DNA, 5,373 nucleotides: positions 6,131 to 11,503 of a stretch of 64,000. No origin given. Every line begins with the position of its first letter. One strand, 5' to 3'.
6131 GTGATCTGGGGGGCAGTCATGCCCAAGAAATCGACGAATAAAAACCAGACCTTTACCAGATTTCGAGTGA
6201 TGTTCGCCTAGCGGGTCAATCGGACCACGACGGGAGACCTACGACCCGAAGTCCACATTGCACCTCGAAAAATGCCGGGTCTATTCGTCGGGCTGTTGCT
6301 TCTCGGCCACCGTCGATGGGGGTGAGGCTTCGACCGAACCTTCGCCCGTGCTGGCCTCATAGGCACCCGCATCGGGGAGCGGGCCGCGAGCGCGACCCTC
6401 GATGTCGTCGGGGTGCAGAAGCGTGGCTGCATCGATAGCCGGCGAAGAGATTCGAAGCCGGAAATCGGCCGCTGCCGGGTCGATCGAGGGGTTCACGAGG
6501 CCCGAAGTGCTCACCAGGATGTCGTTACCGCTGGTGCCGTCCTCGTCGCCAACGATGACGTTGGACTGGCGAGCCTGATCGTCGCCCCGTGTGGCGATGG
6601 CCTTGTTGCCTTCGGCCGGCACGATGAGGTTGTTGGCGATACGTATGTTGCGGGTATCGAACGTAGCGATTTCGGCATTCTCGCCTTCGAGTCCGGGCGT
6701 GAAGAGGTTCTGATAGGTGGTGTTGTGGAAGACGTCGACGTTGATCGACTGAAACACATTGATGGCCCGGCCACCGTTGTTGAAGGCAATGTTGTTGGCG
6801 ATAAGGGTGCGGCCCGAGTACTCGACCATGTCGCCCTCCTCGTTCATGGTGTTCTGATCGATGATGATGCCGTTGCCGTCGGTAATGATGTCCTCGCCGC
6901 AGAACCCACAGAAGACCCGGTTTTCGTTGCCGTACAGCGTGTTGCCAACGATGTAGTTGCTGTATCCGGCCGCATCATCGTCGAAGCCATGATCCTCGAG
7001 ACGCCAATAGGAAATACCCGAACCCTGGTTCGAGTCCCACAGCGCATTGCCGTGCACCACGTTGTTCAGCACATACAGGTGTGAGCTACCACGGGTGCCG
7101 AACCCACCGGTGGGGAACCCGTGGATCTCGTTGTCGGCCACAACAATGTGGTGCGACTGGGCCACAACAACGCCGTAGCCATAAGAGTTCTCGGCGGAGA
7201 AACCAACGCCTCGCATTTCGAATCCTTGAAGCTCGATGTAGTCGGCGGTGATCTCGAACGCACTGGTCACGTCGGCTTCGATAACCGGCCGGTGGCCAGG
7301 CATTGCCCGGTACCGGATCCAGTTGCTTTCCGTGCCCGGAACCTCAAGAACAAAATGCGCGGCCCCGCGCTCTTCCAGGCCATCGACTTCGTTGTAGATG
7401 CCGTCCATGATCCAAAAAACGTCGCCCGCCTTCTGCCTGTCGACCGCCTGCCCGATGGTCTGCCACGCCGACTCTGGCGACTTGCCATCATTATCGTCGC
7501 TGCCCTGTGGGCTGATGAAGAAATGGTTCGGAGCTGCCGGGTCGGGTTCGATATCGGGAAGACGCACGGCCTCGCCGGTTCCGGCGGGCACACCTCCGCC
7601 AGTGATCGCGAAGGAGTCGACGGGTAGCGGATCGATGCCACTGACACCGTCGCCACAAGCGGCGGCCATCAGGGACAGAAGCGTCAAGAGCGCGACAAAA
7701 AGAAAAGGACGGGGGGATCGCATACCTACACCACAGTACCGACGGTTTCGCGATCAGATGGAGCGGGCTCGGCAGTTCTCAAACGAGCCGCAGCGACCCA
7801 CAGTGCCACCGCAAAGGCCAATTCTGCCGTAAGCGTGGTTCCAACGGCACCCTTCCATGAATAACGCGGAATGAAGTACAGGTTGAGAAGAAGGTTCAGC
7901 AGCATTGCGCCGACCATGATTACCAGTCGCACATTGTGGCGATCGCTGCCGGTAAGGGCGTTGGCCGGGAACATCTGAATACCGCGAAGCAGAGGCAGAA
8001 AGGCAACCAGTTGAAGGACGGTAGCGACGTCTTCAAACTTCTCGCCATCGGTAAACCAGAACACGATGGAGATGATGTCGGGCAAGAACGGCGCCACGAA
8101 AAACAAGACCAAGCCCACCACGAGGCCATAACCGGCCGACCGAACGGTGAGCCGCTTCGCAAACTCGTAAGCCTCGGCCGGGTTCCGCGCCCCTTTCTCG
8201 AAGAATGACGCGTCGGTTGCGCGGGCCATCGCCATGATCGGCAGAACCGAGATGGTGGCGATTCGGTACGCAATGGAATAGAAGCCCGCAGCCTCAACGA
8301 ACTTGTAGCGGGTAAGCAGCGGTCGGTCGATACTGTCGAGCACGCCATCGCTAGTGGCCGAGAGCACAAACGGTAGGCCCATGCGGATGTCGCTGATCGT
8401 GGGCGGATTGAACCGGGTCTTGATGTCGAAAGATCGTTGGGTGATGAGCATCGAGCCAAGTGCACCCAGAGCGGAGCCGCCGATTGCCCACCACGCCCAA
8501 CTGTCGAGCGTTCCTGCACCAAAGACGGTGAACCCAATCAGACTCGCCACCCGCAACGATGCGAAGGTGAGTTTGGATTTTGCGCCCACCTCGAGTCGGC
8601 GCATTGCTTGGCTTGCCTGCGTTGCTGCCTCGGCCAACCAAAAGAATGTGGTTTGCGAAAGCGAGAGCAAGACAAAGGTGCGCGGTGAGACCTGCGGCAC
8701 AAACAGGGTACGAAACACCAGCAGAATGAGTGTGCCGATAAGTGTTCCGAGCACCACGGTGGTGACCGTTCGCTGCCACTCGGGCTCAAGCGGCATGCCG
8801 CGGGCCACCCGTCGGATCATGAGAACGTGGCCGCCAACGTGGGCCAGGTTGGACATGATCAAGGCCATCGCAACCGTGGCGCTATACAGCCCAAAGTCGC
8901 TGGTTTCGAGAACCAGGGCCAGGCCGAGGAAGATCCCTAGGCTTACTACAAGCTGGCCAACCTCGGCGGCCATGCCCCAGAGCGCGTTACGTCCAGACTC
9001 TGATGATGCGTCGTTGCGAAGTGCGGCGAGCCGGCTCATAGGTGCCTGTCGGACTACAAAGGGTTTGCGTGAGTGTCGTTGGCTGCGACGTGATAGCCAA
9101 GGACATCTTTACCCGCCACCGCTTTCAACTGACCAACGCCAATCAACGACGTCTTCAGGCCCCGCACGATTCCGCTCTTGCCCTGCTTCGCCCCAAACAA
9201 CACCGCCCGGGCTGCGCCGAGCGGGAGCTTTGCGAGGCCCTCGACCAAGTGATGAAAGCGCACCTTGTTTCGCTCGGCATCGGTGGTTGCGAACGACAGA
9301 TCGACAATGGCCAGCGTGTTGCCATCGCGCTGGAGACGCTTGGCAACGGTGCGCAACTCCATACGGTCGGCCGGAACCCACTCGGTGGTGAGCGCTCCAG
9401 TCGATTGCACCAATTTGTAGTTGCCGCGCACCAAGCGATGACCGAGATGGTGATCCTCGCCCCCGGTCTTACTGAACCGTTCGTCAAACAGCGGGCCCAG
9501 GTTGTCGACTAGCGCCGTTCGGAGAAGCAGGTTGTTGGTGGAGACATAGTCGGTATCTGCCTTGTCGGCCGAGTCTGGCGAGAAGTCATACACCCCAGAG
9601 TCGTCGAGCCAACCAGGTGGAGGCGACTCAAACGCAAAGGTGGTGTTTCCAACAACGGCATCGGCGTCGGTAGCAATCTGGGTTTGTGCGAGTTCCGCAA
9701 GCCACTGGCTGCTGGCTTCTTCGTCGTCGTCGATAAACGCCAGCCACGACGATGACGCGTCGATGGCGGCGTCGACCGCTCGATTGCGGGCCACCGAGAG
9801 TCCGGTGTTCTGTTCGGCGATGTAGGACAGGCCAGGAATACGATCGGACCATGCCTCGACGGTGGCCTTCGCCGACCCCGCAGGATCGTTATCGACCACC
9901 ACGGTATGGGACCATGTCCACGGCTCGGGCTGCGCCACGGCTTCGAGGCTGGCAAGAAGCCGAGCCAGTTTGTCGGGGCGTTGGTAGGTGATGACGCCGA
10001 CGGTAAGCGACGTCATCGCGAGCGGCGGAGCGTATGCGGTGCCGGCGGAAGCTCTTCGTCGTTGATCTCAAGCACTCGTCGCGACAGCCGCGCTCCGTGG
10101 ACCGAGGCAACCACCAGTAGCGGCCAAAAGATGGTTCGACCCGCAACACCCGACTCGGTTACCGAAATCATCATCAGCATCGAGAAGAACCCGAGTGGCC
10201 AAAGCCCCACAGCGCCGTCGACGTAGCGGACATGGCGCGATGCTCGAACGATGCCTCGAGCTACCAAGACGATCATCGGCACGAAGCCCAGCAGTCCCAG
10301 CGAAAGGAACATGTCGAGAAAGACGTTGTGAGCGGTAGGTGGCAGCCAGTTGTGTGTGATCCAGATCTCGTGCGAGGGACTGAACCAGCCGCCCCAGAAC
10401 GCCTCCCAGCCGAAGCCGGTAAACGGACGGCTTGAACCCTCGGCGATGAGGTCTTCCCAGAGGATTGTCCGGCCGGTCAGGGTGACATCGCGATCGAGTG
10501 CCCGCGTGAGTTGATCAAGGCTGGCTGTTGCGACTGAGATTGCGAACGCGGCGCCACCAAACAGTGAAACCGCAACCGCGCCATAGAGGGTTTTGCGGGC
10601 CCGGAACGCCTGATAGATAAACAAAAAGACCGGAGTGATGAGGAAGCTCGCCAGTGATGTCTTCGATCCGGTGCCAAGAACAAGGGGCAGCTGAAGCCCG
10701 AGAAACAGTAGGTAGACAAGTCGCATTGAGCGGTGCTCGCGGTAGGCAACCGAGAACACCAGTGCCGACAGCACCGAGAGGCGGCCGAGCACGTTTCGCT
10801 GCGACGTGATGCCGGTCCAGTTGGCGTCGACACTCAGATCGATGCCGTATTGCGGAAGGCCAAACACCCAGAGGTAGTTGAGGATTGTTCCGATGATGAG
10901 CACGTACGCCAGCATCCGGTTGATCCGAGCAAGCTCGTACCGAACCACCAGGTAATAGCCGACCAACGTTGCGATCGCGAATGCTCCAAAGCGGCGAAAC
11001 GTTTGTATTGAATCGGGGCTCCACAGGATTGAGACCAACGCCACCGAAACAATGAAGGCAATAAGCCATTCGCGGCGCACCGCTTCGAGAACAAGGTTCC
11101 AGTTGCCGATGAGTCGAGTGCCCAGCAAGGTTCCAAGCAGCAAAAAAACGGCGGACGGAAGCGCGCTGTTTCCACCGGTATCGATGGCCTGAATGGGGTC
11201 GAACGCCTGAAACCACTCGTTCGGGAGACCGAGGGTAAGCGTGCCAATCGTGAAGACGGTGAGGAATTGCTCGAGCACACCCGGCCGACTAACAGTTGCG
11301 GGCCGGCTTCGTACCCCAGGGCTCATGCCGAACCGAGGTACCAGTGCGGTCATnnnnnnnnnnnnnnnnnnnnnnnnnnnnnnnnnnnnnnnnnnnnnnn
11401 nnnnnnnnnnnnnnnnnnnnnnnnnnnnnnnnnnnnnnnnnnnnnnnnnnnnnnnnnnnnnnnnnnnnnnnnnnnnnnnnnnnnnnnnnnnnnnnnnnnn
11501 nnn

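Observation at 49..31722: One locus, two mirror-oriented Wzx/Wzy/Wzz-BY-kinase sets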

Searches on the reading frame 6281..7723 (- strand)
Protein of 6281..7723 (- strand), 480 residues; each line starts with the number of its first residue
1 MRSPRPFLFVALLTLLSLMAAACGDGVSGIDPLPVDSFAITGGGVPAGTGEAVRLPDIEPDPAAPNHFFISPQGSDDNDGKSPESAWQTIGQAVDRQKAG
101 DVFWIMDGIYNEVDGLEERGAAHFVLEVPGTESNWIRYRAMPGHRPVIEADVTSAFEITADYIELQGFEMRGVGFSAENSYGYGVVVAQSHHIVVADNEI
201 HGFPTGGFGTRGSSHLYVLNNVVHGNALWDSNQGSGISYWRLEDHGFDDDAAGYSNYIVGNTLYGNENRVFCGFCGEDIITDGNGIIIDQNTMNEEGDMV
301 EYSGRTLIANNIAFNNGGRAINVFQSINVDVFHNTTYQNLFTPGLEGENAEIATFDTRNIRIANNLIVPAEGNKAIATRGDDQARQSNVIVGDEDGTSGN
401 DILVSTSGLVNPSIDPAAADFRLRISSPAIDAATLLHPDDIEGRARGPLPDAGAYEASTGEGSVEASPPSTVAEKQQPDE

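Call 3: search_protein_families(library=pfam, proteins=[window:6281-7723:-])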
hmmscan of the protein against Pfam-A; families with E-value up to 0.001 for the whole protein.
window:6281-7723:- (480 aa): 2 families
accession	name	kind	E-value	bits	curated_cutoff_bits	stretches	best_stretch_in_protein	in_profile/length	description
PF13229.12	Beta_helix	-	1.5e-07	31.6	25.9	1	178-238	65-119/158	Right handed beta helix region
PF05048.19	NosD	-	7.3e-06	26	23.6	1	177-368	12-170/212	Periplasmic copper-binding protein (NosD)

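Call 73: search_solved_structures(query=window:6281-7723:-, max_evalue=1)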
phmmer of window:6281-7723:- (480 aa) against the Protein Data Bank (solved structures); distinct sequences matched with E-value up to 1: 2.
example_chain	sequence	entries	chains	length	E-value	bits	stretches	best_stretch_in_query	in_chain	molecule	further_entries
3nd5_A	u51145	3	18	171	0.71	11.7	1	318-363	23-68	Phosphopantetheine adenylyltransferase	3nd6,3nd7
7o78_A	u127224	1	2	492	0.86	11.4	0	91-120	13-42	Polysaccharide lyase from Pseudopedobacter saltans, Pedsa3807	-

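Call 80: search_protein_families(library=ncbifam, proteins=[window:6281-7723:-], max_evalue=0.00001)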
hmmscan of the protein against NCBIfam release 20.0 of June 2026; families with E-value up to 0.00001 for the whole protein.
window:6281-7723:- (480 aa): 2 families
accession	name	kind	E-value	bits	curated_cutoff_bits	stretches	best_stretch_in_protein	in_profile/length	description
NF041899.1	pec_ly_PelN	equivalog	1.3e-15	57.2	740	1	65-228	25-198/437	pectate lyase PelN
TIGR04247.1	NosD_copper_fam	subfamily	1.7e-08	33.5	300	1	145-339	38-240/377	nitrous oxide reductase family maturation protein NosD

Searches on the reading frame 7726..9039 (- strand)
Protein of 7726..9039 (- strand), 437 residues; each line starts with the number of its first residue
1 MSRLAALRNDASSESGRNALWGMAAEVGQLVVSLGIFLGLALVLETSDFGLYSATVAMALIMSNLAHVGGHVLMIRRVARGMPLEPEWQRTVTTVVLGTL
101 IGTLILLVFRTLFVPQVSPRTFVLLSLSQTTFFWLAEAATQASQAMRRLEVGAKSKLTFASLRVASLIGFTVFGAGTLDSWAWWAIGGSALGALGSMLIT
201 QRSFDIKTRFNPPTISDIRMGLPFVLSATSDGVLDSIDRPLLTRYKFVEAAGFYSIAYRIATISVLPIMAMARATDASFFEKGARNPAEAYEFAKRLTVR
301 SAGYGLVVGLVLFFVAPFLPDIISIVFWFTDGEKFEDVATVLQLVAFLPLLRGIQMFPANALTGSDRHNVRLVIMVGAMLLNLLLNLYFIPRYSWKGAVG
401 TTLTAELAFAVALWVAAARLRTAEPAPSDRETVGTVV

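Call 3: search_protein_families(library=pfam, proteins=[window:7726-9039:-])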
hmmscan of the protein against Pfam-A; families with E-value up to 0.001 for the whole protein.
window:7726-9039:- (437 aa): 2 families
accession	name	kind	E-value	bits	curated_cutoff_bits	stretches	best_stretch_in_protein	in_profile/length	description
PF01943.22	Polysacc_synt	-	1.3e-14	54.7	28.2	1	16-269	2-259/274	Polysaccharide biosynthesis protein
PF01554.23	MatE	-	3.8e-06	27.1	24.9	1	254-386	31-159/161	MatE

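Call 35: search_protein_families(library=ncbifam, proteins=[window:7726-9039:-], max_evalue=0.001)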
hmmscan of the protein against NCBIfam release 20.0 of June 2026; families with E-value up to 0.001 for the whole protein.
window:7726-9039:- (437 aa): 0 families

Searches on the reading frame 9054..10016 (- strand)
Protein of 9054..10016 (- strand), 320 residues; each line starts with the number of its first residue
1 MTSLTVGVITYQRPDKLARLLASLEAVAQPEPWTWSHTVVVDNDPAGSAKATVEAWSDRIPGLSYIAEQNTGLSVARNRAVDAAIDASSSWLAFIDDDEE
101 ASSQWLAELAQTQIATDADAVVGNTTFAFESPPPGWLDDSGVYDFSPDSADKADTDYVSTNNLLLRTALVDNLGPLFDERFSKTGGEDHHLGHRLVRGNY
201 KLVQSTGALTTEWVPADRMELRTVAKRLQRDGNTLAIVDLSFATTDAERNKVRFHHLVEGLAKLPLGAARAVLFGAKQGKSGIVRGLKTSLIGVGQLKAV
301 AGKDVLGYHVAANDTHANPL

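Call 3: search_protein_families(library=pfam, proteins=[window:9054-10016:-])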
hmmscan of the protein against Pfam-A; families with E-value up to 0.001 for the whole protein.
window:9054-10016:- (320 aa): 2 families
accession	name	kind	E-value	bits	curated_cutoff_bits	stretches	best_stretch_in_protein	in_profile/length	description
PF00535.33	Glycos_transf_2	-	2.3e-16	60.6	23.3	1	5-169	1-163/168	Glycosyl transferase family 2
PF13641.12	Glyco_tranf_2_3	-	2.5e-07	31.4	27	1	4-232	3-228/230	Glycosyltransferase like family 2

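Call 80: search_protein_families(library=ncbifam, proteins=[window:9054-10016:-], max_evalue=0.00001)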
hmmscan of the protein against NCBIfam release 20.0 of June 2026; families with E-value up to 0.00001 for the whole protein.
window:9054-10016:- (320 aa): 5 families
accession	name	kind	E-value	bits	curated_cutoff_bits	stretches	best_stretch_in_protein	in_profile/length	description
NF038302.1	EPS_HpsE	equivalog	4e-18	65.4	300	1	3-136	2-135/307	hormogonium polysaccharide biosynthesis glycosyltransferase HpsE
NF041875.1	EPS_EpsD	equivalog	7e-15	55.2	370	1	6-253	3-244/325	exopolysaccharide biosynthesis glycosyltransferase EpsD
TIGR03965.1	mycofact_glyco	equivalog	6.8e-11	41.7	280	1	3-197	75-265/467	mycofactocin biosynthesis glycosyltransferase MftF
NF041394.1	GtaseAglG_Halo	equivalog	1.2e-08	34.6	440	1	38-137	36-131/304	glucosyl-dolichyl phosphate glucuronosyltransferase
NF007482.0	PRK10073.1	equivalog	1.7e-08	33.9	423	1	4-131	8-128/334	glycosyltransferase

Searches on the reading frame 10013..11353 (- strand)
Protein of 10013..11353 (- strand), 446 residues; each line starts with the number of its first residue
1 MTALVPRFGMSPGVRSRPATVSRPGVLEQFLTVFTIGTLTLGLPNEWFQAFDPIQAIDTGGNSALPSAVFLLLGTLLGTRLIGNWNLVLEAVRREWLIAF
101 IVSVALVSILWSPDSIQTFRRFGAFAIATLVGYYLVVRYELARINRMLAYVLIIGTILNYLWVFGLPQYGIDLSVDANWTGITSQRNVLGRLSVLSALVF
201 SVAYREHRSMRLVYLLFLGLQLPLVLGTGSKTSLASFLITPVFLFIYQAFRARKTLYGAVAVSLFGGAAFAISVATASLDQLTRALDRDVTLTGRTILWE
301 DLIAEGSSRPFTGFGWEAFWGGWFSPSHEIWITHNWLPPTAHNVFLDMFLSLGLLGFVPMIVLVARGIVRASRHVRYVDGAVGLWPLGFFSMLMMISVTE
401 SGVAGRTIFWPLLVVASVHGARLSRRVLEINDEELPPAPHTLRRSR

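Call 3: search_protein_families(library=pfam, proteins=[window:10013-11353:-])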
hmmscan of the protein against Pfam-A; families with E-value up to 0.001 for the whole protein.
window:10013-11353:- (446 aa): 1 family
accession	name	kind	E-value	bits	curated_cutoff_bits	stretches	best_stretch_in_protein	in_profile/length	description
PF04932.20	Wzy_C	-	5.4e-13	49.4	31.7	1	219-358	4-146/149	O-Antigen ligase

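Call 35: search_protein_families(library=ncbifam, proteins=[window:10013-11353:-], max_evalue=0.001)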
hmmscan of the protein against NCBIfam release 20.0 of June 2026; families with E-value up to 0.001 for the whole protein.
window:10013-11353:- (446 aa): 0 families
